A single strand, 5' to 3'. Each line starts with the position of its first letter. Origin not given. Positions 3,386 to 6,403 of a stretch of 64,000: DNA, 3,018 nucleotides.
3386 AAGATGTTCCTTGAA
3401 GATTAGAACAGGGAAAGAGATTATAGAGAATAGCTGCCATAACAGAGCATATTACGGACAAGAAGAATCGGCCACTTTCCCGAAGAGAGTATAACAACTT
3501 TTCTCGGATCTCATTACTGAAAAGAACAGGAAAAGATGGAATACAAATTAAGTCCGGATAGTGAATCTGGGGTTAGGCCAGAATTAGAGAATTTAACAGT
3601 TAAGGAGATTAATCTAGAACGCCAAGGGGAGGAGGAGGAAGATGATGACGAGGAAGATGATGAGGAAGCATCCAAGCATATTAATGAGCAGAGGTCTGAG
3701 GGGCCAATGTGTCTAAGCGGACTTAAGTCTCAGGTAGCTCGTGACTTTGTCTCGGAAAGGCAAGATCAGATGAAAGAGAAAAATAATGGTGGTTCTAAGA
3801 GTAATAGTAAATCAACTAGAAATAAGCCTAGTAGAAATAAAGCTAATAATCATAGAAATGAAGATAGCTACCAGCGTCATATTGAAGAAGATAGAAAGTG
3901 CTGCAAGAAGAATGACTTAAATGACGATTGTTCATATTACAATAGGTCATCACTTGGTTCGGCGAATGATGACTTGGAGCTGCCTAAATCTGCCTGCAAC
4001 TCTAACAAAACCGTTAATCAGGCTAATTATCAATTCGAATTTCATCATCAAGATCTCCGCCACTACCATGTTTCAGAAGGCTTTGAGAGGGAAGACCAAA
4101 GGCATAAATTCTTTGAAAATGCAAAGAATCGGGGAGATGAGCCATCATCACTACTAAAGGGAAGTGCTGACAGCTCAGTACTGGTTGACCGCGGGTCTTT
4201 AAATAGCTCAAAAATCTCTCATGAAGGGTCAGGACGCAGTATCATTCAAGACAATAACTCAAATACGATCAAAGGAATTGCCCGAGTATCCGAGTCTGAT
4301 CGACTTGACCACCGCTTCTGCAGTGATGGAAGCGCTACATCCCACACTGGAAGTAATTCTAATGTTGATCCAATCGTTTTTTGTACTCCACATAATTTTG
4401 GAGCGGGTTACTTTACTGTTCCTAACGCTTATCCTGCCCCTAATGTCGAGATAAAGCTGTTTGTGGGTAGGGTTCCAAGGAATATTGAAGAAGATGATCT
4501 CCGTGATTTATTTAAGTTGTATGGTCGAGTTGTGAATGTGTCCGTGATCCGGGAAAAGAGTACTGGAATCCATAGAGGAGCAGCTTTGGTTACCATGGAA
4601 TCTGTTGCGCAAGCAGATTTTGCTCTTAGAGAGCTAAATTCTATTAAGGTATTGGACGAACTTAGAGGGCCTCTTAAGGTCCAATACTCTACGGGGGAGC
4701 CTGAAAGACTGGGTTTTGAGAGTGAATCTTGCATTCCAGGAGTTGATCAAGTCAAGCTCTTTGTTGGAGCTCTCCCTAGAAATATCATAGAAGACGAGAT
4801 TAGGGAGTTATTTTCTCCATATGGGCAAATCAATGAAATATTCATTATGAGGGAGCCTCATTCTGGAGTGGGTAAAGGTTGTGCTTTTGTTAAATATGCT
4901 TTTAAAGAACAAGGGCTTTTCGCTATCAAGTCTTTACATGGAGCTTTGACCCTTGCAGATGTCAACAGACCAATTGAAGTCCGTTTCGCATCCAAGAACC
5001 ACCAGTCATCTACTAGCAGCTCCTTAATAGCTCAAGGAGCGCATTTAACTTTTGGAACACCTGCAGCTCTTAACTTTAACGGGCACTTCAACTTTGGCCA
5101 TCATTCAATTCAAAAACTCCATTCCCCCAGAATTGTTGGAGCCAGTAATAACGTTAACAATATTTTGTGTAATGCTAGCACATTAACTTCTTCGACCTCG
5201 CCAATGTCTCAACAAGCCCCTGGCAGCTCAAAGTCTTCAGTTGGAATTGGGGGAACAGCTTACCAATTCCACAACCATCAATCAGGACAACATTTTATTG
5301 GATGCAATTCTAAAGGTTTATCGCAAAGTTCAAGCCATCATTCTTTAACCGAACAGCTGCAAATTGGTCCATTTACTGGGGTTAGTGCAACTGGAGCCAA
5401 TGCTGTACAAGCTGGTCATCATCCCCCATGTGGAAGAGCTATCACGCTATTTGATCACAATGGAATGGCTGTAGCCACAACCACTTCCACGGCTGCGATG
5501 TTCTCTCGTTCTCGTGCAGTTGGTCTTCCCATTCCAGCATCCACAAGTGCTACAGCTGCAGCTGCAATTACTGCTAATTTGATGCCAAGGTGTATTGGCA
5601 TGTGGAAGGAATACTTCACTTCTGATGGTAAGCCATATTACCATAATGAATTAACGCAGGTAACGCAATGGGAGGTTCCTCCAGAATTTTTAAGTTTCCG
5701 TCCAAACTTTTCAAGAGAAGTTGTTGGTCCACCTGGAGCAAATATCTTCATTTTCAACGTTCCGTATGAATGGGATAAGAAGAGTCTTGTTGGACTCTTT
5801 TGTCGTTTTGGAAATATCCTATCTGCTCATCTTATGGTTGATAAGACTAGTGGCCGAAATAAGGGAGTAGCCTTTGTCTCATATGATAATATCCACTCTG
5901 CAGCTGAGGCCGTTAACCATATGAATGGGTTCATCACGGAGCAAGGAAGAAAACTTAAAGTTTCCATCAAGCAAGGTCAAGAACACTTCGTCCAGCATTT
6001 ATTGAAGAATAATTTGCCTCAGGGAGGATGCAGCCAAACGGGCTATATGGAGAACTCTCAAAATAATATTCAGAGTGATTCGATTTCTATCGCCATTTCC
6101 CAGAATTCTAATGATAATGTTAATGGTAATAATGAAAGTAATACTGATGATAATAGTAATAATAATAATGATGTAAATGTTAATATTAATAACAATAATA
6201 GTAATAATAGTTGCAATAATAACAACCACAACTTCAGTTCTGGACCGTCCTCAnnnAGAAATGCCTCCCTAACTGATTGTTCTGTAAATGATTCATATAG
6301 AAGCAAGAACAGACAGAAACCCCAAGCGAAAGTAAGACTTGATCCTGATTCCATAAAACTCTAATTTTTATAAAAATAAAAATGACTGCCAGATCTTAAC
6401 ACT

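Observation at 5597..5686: WW domain embedded in a CELF/Bruno-like three-RRM protein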

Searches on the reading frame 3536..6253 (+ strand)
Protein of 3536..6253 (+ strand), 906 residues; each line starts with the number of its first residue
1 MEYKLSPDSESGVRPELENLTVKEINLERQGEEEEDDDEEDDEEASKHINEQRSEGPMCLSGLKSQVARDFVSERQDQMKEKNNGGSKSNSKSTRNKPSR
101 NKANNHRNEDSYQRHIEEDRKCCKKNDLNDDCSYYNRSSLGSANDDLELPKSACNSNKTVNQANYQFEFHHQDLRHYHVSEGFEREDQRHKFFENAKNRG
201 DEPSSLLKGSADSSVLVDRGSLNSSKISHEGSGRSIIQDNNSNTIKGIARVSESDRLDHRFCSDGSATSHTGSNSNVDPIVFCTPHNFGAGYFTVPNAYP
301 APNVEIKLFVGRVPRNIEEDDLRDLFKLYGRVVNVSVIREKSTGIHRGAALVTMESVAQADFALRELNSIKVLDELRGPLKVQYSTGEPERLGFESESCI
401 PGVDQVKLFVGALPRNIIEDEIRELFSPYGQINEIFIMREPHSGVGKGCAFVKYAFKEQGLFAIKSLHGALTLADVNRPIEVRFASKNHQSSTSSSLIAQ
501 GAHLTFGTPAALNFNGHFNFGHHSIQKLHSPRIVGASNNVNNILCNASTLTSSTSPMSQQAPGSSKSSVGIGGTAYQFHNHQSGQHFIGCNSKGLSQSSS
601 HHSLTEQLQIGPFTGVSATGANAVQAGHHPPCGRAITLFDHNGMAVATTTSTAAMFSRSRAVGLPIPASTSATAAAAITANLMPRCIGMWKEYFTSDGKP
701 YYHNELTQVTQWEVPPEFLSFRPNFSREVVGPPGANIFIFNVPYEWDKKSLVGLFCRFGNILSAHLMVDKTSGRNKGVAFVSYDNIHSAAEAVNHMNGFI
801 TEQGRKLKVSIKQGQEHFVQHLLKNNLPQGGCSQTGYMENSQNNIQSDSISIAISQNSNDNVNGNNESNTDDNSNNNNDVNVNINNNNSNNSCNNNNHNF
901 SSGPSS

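Call 4: search_protein_families(library=pfam, proteins=[window:3536-6253:+], max_evalue=1)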
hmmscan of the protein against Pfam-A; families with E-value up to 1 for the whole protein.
window:3536-6253:+ (906 aa): 7 families
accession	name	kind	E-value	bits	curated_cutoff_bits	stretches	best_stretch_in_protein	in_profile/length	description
PF00076.28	RRM_1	-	9.1e-47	157.2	20.7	3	308-372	1-64/70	RNA recognition motif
PF00397.32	WW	-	2e-10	40.9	26.9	1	690-715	5-31/31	WW domain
PF13893.12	RRM_5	-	8.2e-10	38.9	27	2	313-385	35-99/125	RNA recognition motif. (a.k.a. RRM, RBD, or RNP domain)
PF16367.11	RRM_7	-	5e-09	36.5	27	2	307-333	3-29/94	RNA recognition motif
PF08675.17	RNA_bind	-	0.0016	18.9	27.9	0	737-794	11-60/79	RNA binding domain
PF22237.3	SO2946-like_C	-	0.0038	17.7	27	1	636-678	116-159/163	SO2946-like, C-terminal domain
PF23517.1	WW_TCERG1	-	0.056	13.1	70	1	693-718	18-43/55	TCERG1 WW domain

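Call 7: find_homologous_proteins(query=window:3536-6253:+, max_evalue=0.00001)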
Query window:3536-6253:+ (906 aa): 37 proteins with E <= 0.00001 among 8000 candidates.
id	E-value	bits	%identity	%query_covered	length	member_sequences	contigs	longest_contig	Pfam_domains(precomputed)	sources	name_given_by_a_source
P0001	0.0e+0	2063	100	100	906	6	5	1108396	PF13893.13,PF00076.29,PF16367.12,PF00397.33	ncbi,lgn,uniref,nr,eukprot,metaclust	ncbi:RNA binding protein [Cryptosporidium parvum Iowa II]|uniref:RNA binding protein, putative n=2 T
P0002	0.0e+0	1245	68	93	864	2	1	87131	PF13893.13,PF00076.29,PF16367.12,PF00397.33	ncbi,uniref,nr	ncbi:putative RNA binding protein [Cryptosporidium canis]|uniref:RNA binding protein n=1 Tax=Cryptos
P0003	0.0e+0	1052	77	66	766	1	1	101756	PF13893.13,PF00076.29,PF16367.12,PF00397.33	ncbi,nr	ncbi:CUGBP Elav-like family member 1 [Cryptosporidium felis]|nr:CUGBP Elav-like family member 1 [Cry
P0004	2.0e-291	988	57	95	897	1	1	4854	PF13893.13,PF00076.29,PF16367.12,PF00397.33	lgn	-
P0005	1.7e-199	683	44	46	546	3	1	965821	PF13893.13,PF00076.29,PF16367.12,PF00397.33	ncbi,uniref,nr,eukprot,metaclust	ncbi:RNA recognition motif. family protein [Cryptosporidium muris RN66]|uniref:RNA recognition motif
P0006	2.5e-166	574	70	24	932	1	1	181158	PF13893.13,PF00076.29,PF16367.12,PF00397.33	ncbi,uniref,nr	ncbi:RNA binding [Cryptosporidium bovis]|uniref:RNA binding n=1 Tax=Cryptosporidium bovis TaxID=3100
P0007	1.4e-165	571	71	24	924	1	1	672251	PF13893.13,PF00076.29,PF22976.3,PF16367.12,PF00397.33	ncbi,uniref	ncbi:RNA binding [Cryptosporidium xiaoi]|uniref:RNA binding n=1 Tax=Cryptosporidium xiaoi TaxID=6596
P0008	6.6e-163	562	68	25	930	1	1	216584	PF13893.13,PF00076.29,PF16367.12,PF00397.33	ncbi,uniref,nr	ncbi:RNA binding protein [Cryptosporidium ryanae]|uniref:RNA binding protein n=1 Tax=Cryptosporidium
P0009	3.1e-115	405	43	35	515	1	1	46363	PF13893.13,PF00076.29,PF16367.12,PF00397.33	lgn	-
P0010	2.0e-112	395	55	20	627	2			PF13893.13,PF00076.29,PF28441.1,PF22976.3,PF16367.12,PF00397.33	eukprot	eukprot:Gregarina_sp_Pseudo_9__5658@NODE_798_length_2205_cov_64_274238_g730_i1_p1_GENE_NODE_798_leng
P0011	1.3e-110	389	49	24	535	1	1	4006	PF13893.13,PF23517.2,PF00076.29,PF22976.3,PF16367.12,PF00397.33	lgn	-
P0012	3.3e-110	388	57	20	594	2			PF13893.13,PF00076.29,PF28441.1,PF22976.3,PF16367.12,PF00397.33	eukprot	eukprot:Protomagalhaensia_sp_Gyna_25__516@NODE_1242_length_2031_cov_24_608434_g542_i1_p1_GENE_NODE_1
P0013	3.6e-110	388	45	29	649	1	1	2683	PF13893.13,PF00076.29,PF28441.1,PF22976.3,PF16367.12,PF00397.33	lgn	-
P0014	3.3e-109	385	55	20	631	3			PF13893.13,PF00076.29,PF28441.1,PF22976.3,PF16367.12,PF00397.33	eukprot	eukprot:Gregarina_sp_Poly_1__917@NODE_1220_length_4741_cov_416_879974_g832_i0_p1_GENE_NODE_1220_leng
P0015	7.8e-107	377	54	20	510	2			PF13893.13,PF00076.29,PF16367.12,PF00397.33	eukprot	eukprot:GHVO01003854.1.p1 GENE.GHVO01003854.1~~GHVO01003854.1.p1 ORF type:complete len:526 (-),score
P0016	5.4e-99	351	47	26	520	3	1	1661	PF13893.13,PF00076.29,PF08675.18,PF22976.3,PF16367.12,PF00397.33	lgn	-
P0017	4.4e-97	345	44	26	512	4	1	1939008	PF13893.13,PF00076.29,PF08675.18,PF22976.3,PF16367.12,PF00397.33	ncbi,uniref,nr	ncbi:CUGBP Elav-like family member 1, putative [Plasmodium ovale]|uniref:CUGBP Elav-like family memb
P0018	9.0e-92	327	50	21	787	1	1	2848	PF13893.13,PF00076.29,PF16367.12,PF00397.33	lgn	-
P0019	2.9e-91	325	52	20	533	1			PF13893.13,PF00076.29,PF16842.12,PF07576.19,PF22976.3,PF16367.12,PF00397.33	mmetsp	mmetsp:Transcript_23700/g.58593 ORF Transcript_23700/g.58593 Transcript_23700/m.58593 type:complete 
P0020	1.1e-89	320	48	22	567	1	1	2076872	PF13893.13,PF00076.29,PF08675.18,PF22976.3,PF16367.12,PF00397.33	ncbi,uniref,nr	ncbi:RNA-binding protein [Plasmodium cynomolgi strain B]|uniref:RNA-binding protein n=1 Tax=Plasmodi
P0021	6.2e-88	314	51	20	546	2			PF00076.29,PF08675.18,PF22976.3,PF16367.12,PF00397.33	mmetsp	mmetsp:Transcript_19522/g.55975 ORF Transcript_19522/g.55975 Transcript_19522/m.55975 type:complete 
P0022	1.3e-87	313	48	23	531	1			PF13893.13,PF00076.29,PF08675.18,PF22976.3,PF16367.12,PF00397.33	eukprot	eukprot:TRINITY_DN66382_c0_g2_i1.p1 TRINITY_DN66382_c0_g2~~TRINITY_DN66382_c0_g2_i1.p1 ORF type:comp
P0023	4.4e-86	308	46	23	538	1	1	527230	PF13893.13,PF00076.29,PF08675.18,PF16367.12,PF00397.33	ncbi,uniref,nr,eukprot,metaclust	ncbi:putative RNA-binding protein [Gregarina niphandrodes]|uniref:RNA-binding protein n=1 Tax=Gregar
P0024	1.4e-60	224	45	22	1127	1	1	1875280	PF13893.13,PF00076.29,PF16367.12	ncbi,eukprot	ncbi:UNVERIFIED_CONTAM: RNA binding protein, putative [Hammondia hammondi]|eukprot:XP_008884638.1 RN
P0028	2.3e-43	167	34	20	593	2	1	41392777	PF00076.29,PF08675.18,PF16367.12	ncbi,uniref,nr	ncbi:CUGBP Elav-like family member 1 isoform X2 [Sparus aurata]|uniref:CUGBP Elav-like family member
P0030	2.1e-34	137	32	20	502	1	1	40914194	PF00076.29,PF16367.12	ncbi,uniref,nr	ncbi:CUGBP Elav-like family member 1 isoform X2 [Phyllopteryx taeniolatus]|uniref:CUGBP Elav-like fa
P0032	6.7e-28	116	34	18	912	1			PF00076.29,PF00397.33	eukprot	eukprot:Gb_12352 [translate_table: standard]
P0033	6.6e-27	112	39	18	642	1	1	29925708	PF00076.29,PF00397.33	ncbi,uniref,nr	ncbi:Flowering time control protein FCA [Acorus calamus]|uniref:Flowering time control protein FCA n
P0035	1.4e-22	98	33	20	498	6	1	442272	PF00076.29,PF00397.33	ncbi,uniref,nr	ncbi:flowering time control protein FCA isoform X1 [Cajanus cajan]|uniref:flowering time control pro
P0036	6.8e-21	93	33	20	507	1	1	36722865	PF00076.29,PF00397.33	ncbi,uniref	ncbi:flowering time control protein FCA, partial [Abrus precatorius]|uniref:Flowering time control p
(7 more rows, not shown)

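Call 17: find_encoding_contigs(protein=P0002, flank=1000, max_places=2)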
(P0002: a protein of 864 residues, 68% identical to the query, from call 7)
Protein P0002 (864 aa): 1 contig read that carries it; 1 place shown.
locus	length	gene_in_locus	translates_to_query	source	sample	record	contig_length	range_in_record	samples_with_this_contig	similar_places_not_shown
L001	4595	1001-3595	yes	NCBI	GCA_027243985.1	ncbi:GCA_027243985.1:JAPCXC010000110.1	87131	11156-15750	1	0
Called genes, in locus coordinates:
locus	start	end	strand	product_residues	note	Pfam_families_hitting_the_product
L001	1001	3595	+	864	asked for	PF00076:RRM_1, PF13893:RRM_5 (faint), PF16367:RRM_7 (faint), PF00076:RRM_1, PF00397:WW, PF00076:RRM_1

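Call 18: find_encoding_contigs(protein=P0005, flank=1000, max_places=2)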
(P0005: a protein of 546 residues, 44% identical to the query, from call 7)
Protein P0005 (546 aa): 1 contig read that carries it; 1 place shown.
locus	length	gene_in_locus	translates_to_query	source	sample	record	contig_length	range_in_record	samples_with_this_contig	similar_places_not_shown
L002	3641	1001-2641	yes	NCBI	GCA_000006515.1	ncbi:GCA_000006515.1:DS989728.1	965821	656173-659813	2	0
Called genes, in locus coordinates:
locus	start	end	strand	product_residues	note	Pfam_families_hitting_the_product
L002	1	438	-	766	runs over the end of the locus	PF00501:AMP-binding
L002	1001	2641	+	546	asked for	PF13893:RRM_5 (faint), PF00076:RRM_1, PF16367:RRM_7 (faint), PF00076:RRM_1, PF00397:WW, PF00076:RRM_1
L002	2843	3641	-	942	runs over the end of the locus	PF04100:Vps53_N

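Call 19: find_encoding_contigs(protein=P0006, flank=1000, max_places=2)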
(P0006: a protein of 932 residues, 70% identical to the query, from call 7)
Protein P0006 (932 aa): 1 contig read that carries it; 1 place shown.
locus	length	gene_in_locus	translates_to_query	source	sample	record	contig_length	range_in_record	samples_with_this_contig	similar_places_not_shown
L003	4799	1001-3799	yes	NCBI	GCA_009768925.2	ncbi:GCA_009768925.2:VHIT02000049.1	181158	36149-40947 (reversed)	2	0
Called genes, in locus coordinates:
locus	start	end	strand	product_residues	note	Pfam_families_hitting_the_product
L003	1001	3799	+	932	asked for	PF13893:RRM_5 (faint), PF00076:RRM_1, PF16367:RRM_7 (faint), PF00076:RRM_1, PF00397:WW, PF00076:RRM_1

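Call 48: find_encoding_contigs(protein=P0024, flank=3000, max_places=1)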
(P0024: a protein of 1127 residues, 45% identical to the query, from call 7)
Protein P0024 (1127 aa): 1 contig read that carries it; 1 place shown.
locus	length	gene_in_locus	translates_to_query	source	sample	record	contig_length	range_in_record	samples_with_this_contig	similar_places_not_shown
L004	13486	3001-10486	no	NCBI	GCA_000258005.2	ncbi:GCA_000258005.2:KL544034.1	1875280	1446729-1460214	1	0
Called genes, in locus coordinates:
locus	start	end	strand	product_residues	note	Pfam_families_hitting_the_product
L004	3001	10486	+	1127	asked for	PF00076:RRM_1, PF13893:RRM_5 (faint), PF16367:RRM_7 (faint), PF00076:RRM_1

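Call 52: list_cluster_members(proteins=[P0001])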
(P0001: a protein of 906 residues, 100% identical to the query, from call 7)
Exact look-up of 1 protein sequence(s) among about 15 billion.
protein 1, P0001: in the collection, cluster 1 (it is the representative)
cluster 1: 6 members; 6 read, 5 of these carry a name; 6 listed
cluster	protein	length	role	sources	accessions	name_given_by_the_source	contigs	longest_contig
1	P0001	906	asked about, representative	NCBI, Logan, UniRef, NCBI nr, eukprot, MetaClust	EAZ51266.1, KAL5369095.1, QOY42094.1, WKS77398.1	RNA binding protein [Cryptosporidium parvum Iowa II] | RNA binding protein, putative n=2 Tax=Cryptosporidium parvum TaxID=5807 RepID=A3FQM3_CRYPI | QOY42094.1 hypothetical protein CPATCC_001698 [Cryptosporidium parvum]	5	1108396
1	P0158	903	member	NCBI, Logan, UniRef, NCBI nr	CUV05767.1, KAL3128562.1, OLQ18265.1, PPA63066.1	unnamed protein product [Cryptosporidium hominis] | Uncharacterized protein n=2 Tax=Cryptosporidium hominis TaxID=237895 ... | RNA binding protein [Cryptosporidium hominis TU502]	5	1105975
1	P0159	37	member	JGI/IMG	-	hypothetical protein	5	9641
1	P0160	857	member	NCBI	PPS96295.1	RNA recognition motif/WW domain containing protein, partial [Cryptosporidium hominis]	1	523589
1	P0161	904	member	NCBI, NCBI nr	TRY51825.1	RNA recognition motif/WW domain containing protein [Cryptosporidium tyzzeri]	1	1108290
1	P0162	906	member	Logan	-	-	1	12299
